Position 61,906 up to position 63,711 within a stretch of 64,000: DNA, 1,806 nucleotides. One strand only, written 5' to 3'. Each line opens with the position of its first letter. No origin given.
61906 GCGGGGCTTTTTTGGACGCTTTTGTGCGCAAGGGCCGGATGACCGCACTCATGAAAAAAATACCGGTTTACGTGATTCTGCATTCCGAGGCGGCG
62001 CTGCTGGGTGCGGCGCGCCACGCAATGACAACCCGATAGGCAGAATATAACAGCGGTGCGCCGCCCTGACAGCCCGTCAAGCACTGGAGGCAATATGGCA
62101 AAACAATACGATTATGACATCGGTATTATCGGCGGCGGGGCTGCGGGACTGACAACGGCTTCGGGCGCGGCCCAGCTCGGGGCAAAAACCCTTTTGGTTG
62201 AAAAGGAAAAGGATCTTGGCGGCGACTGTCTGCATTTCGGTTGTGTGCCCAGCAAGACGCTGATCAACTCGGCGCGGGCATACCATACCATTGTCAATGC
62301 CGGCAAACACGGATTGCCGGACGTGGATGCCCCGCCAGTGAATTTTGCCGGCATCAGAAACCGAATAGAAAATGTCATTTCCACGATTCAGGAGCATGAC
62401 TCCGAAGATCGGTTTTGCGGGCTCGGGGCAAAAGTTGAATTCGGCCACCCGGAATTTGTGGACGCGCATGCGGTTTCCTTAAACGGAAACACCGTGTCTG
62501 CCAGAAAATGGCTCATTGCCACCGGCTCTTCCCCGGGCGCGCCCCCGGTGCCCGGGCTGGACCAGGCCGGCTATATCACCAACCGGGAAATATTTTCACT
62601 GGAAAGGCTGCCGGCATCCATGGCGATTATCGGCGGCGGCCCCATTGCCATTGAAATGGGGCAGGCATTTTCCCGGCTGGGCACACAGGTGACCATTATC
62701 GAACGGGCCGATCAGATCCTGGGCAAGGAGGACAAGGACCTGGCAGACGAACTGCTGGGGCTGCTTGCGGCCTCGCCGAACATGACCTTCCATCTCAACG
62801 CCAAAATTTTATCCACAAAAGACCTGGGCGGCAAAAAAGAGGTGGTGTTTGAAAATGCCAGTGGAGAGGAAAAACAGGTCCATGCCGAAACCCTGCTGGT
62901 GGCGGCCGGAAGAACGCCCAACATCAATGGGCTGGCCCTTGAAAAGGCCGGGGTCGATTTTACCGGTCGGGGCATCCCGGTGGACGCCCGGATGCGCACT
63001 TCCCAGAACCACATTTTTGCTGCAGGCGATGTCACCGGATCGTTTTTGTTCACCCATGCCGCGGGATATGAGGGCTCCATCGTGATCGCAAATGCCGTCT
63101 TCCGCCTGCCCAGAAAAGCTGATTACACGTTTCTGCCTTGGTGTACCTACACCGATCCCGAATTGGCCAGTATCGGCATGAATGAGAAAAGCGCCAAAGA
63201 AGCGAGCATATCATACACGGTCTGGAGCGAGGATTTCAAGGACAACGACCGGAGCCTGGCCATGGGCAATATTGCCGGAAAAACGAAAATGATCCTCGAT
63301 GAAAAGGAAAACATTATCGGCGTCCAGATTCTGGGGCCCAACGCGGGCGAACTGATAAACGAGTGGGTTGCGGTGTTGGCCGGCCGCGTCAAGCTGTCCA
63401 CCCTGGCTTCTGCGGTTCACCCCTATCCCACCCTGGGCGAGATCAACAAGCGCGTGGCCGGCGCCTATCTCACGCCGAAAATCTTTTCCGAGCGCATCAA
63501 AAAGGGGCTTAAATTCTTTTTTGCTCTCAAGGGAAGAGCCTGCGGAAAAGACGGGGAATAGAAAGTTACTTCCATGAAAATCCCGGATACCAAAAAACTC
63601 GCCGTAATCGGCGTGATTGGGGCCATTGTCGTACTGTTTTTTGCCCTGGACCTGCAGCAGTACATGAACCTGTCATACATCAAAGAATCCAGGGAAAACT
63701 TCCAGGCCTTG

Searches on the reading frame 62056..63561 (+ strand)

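Call 50: search_protein_families(library=pfam, proteins=[window:62056-63561:+], max_evalue=0.00001)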
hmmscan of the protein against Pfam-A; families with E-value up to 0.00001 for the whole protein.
window:62056-63561:+ (501 aa): 9 families
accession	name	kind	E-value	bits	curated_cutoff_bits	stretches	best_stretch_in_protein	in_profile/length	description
PF07992.20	Pyr_redox_2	-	7.8e-60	203.2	26.1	1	20-340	1-291/291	Pyridine nucleotide-disulphide oxidoreductase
PF02852.28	Pyr_redox_dim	-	4.2e-25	88.5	25.3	1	361-463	2-105/110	Pyridine nucleotide-disulphide oxidoreductase, dimerisation domain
PF00070.33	Pyr_redox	-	1.7e-21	76.9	22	1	189-266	2-80/82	Pyridine nucleotide-disulphide oxidoreductase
PF13738.12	Pyr_redox_3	-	1.2e-10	41.6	30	1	139-324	115-305/305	Pyridine nucleotide-disulphide oxidoreductase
PF13450.12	NAD_binding_8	-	3.4e-10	40.5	21.9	1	24-60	1-37/68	NAD(P)-binding Rossmann-like domain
PF12831.13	FAD_oxidored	-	2e-08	34.4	27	1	21-57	1-37/416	FAD dependent oxidoreductase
PF01134.28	GIDA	-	1.9e-06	27.7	22.1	0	21-72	1-49/391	Glucose inhibited division protein A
PF03486.20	HI0933_like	-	4.2e-06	26.8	50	0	21-55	2-36/244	HI0933-like protein Rossmann domain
PF00890.30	FAD_binding_2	-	7.4e-06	25.8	20.4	0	23-60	3-39/414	FAD binding domain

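Call 65: search_protein_families(library=ncbifam, proteins=[window:62056-63561:+], max_evalue=1e-20)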
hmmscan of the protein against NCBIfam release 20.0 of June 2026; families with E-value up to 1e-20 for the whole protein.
window:62056-63561:+ (501 aa): 25 families
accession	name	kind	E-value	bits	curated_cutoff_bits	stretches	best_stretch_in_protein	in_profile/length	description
NF004991.0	PRK06370.1-3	subfamily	2.3e-133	445.4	620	1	17-490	33-505/509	FAD-containing oxidoreductase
TIGR01350.1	lipoamide_DH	equivalog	3.1e-109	365.7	408.8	1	20-473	2-456/461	dihydrolipoyl dehydrogenase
TIGR02053.1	MerA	equivalog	4.4e-103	345.8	454.45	1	20-470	1-452/465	mercury(II) reductase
NF004947.0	PRK06292.2-5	equivalog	4.4e-90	302.8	592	1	19-479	3-466/474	dihydrolipoyl dehydrogenase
NF004946.0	PRK06292.2-4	subfamily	1.9e-82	277.6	634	1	19-466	3-465/487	dihydrolipoyl dehydrogenase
NF004992.0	PRK06370.1-4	equivalog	5.8e-82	275.6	629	1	19-464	4-448/459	FAD-containing oxidoreductase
NF004943.0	PRK06292.2-1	equivalog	1.3e-78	264.8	432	1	19-468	3-452/456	dihydrolipoyl dehydrogenase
NF003585.0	PRK05249.1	equivalog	1.9e-76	257.6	465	1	15-468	2-453/464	Si-specific NAD(P)(+) transhydrogenase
NF004776.0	PRK06116.1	equivalog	1.1e-74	252.1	480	1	17-448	2-431/450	glutathione-disulfide reductase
NF005884.0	PRK07846.1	equivalog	5.6e-74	249.4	501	1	19-462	3-442/454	mycothione reductase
NF004939.0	PRK06292.1-1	equivalog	5.4e-71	239.7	435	1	16-433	2-420/476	dihydrolipoyl dehydrogenase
NF004990.0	PRK06370.1-1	equivalog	7.7e-70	235.8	842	1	19-463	4-447/459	FAD-containing oxidoreductase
NF004945.0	PRK06292.2-3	equivalog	2.8e-66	224.3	494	1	20-462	4-443/457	dihydrolipoyl dehydrogenase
NF010311.1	PRK13748.1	subfamily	3.7e-66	224.1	600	1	15-469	93-546/560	mercury(II) reductase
TIGR01424.1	gluta_reduc_2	equivalog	1.5e-64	218.3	606.05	1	18-456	1-436/446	glutathione-disulfide reductase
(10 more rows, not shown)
